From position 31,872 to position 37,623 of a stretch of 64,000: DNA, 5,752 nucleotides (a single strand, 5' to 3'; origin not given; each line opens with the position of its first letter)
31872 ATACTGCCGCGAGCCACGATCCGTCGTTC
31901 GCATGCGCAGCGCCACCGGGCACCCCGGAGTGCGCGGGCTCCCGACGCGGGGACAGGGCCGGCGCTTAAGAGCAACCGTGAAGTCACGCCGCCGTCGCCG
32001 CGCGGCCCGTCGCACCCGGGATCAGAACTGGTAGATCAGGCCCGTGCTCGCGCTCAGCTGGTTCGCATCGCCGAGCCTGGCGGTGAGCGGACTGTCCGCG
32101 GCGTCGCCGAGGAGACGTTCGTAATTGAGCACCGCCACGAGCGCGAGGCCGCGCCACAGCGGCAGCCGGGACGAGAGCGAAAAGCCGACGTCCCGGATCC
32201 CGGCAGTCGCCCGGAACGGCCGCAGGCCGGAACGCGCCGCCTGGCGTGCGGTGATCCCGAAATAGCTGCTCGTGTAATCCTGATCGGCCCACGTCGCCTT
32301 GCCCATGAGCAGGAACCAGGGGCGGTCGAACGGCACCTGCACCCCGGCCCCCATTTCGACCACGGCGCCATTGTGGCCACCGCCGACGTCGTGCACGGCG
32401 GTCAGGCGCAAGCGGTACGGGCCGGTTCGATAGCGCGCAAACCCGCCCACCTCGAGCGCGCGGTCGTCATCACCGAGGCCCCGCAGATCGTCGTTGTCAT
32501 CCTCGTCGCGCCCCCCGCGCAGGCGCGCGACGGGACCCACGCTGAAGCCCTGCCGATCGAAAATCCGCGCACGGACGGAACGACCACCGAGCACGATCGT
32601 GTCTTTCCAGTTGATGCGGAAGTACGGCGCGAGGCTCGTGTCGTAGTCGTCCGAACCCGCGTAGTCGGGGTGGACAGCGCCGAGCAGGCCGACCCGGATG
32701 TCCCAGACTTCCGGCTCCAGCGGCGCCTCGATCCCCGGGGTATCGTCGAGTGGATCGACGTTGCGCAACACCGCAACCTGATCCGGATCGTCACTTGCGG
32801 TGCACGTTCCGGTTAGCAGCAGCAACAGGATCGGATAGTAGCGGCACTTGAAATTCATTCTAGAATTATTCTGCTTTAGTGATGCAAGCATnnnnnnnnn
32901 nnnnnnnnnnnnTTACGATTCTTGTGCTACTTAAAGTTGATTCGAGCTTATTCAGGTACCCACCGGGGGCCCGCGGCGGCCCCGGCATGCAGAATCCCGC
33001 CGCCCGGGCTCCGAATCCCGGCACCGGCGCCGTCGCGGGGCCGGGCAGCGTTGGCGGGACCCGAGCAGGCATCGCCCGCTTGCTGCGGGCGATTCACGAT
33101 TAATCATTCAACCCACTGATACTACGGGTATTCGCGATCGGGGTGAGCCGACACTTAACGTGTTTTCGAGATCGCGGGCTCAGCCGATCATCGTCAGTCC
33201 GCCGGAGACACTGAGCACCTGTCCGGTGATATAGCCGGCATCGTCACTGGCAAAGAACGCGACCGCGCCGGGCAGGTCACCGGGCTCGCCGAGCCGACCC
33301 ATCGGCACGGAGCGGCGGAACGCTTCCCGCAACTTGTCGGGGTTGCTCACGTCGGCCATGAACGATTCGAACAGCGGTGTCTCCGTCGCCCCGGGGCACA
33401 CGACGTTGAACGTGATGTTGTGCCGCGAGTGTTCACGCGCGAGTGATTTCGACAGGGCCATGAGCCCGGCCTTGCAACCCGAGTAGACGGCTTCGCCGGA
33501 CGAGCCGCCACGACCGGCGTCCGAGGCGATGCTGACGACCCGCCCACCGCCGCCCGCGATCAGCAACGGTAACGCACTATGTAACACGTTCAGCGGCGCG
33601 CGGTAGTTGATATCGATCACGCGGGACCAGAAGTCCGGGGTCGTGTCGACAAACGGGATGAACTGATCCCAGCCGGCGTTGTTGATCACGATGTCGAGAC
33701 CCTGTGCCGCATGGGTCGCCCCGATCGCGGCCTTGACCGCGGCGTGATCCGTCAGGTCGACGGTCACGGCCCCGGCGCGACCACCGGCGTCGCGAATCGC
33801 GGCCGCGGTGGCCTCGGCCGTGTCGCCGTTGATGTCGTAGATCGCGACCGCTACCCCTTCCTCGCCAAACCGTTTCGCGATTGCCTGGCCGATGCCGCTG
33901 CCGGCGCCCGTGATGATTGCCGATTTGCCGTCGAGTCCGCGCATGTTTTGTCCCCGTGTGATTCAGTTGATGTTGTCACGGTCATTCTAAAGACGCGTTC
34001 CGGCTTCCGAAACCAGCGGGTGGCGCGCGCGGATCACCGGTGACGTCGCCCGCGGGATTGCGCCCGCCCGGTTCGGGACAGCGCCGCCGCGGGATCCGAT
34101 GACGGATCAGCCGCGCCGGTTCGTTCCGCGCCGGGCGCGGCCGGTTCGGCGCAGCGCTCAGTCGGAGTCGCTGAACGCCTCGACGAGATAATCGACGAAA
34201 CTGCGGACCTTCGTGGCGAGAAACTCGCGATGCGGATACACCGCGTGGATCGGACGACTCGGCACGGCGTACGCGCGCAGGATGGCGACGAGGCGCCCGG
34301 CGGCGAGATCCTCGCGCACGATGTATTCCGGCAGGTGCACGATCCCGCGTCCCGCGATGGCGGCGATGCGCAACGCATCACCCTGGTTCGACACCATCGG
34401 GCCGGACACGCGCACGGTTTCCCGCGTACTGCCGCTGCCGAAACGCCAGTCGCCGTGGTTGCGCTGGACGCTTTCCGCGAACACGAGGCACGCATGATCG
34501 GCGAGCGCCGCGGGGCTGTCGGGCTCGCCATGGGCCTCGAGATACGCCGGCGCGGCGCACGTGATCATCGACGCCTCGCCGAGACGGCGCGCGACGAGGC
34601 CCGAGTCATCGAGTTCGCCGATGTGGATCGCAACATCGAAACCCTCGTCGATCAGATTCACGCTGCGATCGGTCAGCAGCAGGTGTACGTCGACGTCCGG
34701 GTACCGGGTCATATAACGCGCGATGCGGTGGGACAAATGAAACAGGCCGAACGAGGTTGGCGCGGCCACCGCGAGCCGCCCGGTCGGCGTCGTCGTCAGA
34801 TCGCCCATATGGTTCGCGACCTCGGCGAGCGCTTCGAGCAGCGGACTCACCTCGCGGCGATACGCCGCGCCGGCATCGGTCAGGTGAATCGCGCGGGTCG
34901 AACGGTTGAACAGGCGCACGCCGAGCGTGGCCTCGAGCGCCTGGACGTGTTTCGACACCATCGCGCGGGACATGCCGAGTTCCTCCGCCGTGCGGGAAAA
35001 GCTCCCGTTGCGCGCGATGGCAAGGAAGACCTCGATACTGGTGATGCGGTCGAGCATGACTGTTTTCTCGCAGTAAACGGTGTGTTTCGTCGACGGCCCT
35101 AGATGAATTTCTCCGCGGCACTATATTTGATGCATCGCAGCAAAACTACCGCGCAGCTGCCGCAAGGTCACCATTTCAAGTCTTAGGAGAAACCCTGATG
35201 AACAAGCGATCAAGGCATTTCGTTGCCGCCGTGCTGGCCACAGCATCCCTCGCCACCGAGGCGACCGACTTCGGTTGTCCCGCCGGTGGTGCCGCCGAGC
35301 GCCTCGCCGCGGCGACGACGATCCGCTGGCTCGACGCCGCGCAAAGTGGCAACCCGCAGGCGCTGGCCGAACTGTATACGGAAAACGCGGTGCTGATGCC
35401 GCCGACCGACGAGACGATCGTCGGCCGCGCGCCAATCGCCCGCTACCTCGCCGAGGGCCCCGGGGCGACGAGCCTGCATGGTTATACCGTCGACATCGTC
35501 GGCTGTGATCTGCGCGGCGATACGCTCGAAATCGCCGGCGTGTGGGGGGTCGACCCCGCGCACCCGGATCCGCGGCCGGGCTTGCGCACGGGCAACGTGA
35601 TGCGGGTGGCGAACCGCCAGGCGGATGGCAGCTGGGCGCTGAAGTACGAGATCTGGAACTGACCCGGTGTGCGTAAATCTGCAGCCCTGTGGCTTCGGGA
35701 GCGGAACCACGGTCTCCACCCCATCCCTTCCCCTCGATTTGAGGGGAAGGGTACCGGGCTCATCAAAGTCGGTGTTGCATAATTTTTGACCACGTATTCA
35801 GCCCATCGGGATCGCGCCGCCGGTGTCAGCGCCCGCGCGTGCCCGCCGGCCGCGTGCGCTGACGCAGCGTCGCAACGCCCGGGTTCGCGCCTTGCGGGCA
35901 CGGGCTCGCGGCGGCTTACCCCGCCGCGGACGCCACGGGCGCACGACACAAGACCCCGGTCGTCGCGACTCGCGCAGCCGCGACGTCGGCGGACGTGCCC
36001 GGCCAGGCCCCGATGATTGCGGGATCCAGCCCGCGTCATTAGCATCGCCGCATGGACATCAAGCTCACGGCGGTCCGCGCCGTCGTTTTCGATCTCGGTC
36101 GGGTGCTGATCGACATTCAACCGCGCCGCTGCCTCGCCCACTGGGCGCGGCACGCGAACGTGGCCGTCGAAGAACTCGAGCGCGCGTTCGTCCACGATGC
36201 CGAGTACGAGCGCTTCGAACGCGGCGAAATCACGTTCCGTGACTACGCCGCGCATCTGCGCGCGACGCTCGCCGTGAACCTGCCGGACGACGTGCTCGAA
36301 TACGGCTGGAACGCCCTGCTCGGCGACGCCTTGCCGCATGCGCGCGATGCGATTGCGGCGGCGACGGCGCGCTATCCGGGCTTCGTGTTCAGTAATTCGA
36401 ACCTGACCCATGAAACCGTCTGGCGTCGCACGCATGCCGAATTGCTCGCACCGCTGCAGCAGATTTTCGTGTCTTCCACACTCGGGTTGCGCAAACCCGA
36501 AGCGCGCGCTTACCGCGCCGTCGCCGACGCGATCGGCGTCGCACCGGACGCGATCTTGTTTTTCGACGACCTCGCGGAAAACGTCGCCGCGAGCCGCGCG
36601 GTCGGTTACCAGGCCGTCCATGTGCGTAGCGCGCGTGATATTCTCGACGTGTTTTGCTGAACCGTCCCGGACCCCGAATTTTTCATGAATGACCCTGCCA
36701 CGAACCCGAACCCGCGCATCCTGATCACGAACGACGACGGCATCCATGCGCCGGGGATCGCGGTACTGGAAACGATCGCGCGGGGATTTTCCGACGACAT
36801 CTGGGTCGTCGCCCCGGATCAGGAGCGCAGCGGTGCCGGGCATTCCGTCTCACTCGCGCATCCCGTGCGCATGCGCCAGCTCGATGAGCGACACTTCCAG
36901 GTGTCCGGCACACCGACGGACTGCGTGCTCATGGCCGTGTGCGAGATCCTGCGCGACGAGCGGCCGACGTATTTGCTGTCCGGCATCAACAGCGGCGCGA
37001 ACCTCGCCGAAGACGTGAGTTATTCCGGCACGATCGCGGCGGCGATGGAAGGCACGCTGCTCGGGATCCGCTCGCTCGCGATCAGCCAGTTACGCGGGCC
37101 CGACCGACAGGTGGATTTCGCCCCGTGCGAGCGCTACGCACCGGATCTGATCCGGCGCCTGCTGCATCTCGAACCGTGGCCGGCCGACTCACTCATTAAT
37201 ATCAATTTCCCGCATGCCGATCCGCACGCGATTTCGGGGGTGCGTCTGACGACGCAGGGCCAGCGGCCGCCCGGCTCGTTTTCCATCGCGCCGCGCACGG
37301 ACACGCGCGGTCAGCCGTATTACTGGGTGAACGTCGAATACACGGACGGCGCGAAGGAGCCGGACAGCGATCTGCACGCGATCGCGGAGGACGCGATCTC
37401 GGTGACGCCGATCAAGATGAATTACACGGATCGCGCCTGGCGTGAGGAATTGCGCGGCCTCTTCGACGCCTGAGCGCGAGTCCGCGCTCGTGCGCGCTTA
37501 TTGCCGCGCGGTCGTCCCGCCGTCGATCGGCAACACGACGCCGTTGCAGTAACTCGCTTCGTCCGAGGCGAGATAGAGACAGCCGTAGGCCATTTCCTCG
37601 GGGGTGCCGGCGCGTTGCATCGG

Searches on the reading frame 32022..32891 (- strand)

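Call 81: search_protein_families(library=pfam, proteins=[window:32022-32891:-], max_evalue=0.00001)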
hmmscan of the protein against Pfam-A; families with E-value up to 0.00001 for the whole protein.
window:32022-32891:- (289 aa): 1 family
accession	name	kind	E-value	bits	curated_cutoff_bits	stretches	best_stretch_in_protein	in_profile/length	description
PF06629.18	MipA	-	3.1e-47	162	24.2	1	67-289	1-221/221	MltA-interacting protein MipA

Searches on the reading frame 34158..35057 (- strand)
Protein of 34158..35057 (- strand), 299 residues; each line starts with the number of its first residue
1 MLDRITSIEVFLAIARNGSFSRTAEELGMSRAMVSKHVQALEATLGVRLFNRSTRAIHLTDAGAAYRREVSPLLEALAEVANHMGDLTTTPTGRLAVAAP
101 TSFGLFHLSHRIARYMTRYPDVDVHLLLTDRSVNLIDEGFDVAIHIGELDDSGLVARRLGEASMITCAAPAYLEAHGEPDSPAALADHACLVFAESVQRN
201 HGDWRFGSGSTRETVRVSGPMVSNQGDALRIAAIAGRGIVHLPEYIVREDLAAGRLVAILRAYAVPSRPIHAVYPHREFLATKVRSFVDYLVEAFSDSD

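Call 81: search_protein_families(library=pfam, proteins=[window:34158-35057:-], max_evalue=0.00001)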
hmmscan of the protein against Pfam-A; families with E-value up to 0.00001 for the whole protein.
window:34158-35057:- (299 aa): 2 families
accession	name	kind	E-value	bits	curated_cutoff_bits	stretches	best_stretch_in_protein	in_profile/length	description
PF03466.25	LysR_substrate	-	1.6e-44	152.3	28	1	90-295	3-208/209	LysR substrate binding domain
PF00126.33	HTH_1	-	7.4e-22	77.5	26.6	1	7-63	3-59/60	Bacterial regulatory helix-turn-helix protein, lysR family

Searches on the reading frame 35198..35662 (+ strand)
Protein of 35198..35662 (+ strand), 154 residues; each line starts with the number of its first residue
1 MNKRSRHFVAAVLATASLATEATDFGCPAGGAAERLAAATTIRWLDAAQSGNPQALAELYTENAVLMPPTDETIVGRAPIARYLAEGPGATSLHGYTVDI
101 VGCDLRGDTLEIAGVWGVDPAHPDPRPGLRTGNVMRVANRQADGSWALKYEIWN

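Call 81: search_protein_families(library=pfam, proteins=[window:35198-35662:+], max_evalue=0.00001)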
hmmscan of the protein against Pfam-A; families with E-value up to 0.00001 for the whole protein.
window:35198-35662:+ (154 aa): 2 families
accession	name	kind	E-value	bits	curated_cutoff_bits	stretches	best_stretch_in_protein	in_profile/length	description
PF14534.12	DUF4440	-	1.6e-09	38.6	25.2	1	43-147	7-106/107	Domain of unknown function (DUF4440)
PF12680.13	SnoaL_2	-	3e-07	31.4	27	1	43-119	3-76/102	SnoaL-like domain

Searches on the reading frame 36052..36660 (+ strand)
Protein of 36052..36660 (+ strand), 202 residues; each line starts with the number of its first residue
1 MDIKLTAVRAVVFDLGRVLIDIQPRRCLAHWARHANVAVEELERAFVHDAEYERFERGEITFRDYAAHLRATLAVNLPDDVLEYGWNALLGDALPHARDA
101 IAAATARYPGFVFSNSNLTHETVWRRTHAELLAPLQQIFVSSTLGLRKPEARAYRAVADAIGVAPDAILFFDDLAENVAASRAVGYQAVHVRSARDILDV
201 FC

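Call 81: search_protein_families(library=pfam, proteins=[window:36052-36660:+], max_evalue=0.00001)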
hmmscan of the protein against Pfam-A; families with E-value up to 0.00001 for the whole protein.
window:36052-36660:+ (202 aa): 1 family
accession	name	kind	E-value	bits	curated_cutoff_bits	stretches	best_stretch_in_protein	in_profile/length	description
PF00702.32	Hydrolase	-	4.4e-10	40.7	26.4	1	8-185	1-191/191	haloacid dehalogenase-like hydrolase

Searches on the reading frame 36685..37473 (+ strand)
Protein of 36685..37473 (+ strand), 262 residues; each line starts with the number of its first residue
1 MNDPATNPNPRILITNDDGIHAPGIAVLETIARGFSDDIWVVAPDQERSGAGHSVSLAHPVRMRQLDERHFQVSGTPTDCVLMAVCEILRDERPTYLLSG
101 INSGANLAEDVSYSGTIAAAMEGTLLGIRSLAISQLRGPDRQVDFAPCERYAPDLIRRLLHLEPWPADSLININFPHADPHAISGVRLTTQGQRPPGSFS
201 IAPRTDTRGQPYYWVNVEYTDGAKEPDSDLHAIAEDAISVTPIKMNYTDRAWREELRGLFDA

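Call 81: search_protein_families(library=pfam, proteins=[window:36685-37473:+], max_evalue=0.00001)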
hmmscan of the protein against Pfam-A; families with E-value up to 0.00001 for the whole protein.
window:36685-37473:+ (262 aa): 1 family
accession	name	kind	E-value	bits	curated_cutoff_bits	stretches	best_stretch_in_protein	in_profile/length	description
PF01975.23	SurE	-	1.6e-56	191.6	22.1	1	12-194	1-185/189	Survival protein SurE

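Call 104: list_cluster_members(proteins=[window:36685-37473:+, window:24965-25759:+, window:22439-22813:+, window:27009-29111:+])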
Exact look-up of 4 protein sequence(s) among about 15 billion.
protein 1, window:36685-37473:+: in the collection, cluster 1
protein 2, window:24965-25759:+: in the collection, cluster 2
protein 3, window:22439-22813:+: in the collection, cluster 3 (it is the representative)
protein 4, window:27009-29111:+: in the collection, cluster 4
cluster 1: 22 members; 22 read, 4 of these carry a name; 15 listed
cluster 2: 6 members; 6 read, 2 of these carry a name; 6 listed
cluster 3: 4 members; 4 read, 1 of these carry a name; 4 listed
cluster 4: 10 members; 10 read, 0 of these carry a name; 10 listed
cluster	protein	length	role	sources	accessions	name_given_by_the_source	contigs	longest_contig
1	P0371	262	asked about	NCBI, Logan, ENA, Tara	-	strand:+ start:303 stop:1091 length:789 start_codon:yes stop_codon:yes gene_type:complete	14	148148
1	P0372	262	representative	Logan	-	-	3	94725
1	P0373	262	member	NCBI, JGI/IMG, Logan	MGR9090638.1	MAG: 5'/3'-nucleotidase SurE [Gammaproteobacteria bacterium] | 5'-nucleotidase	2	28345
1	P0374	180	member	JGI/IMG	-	5'-nucleotidase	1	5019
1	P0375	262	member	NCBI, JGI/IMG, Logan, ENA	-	5'-nucleotidase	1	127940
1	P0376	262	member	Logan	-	-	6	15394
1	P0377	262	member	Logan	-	-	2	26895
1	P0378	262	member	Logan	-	-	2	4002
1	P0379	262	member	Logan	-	-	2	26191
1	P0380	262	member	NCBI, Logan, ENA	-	-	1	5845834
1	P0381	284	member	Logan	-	-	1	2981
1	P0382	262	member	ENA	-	-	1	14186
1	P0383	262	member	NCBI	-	-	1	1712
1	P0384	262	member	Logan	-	-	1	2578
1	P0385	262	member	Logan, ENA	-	-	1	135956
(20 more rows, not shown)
